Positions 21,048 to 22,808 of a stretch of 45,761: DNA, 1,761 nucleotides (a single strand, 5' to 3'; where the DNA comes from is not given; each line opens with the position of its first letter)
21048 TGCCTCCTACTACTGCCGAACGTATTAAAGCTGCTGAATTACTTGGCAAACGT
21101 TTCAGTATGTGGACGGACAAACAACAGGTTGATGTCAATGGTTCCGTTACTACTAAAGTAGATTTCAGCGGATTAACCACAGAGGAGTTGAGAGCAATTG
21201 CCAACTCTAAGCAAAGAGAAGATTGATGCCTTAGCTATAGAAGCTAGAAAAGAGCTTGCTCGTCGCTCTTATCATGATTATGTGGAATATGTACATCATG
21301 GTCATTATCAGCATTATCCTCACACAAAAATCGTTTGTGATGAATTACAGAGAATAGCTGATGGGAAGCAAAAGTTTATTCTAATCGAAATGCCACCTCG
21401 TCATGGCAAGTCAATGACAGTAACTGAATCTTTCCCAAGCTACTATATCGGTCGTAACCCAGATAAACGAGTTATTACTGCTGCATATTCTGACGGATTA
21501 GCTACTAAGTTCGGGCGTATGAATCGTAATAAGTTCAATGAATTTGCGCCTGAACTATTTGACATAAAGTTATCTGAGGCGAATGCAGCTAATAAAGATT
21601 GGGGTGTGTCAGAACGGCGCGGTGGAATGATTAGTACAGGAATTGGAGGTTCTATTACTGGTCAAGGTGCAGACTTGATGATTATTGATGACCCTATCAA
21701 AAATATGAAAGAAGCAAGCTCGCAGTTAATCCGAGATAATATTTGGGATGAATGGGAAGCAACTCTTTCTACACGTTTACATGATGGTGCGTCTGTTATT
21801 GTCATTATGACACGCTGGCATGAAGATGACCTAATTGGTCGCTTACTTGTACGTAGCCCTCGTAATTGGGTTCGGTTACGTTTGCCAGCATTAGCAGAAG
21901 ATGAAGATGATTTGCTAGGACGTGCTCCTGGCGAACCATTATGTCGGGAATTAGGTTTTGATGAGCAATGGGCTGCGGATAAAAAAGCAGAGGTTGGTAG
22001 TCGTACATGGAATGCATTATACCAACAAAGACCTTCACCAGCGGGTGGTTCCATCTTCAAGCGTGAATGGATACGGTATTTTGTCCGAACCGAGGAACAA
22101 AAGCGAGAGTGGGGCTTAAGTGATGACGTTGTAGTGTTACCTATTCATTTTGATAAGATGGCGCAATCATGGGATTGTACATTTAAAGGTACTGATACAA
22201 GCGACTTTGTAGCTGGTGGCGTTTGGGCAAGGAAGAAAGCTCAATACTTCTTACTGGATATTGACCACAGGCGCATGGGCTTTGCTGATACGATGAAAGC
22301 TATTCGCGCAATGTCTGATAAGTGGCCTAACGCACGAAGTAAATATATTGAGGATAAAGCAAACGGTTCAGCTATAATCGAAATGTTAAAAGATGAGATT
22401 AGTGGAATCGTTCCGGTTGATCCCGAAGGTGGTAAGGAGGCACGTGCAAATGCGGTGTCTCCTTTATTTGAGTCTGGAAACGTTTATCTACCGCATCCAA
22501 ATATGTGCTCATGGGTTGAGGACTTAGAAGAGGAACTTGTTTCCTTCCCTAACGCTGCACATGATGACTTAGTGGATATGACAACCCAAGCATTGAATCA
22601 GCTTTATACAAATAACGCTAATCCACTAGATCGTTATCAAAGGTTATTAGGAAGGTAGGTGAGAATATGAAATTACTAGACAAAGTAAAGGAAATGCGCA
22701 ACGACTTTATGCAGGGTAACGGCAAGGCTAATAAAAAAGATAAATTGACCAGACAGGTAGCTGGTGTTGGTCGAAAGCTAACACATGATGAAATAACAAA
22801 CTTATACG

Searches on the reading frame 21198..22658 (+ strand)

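Call 26: search_protein_families(library=pfam, proteins=[window:21198-22658:+], max_evalue=0.001)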
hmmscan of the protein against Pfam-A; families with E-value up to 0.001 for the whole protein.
window:21198-22658:+ (486 aa): 2 families
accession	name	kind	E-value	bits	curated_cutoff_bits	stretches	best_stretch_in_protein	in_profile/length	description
PF03237.21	Terminase_6N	-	5.9e-23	82.1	22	1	63-293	2-214/215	Terminase large subunit, T4likevirus-type, N-terminal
PF17289.8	Terminase_6C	-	1.7e-21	77.2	22.6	1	324-468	2-154/155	Terminase RNaseH-like domain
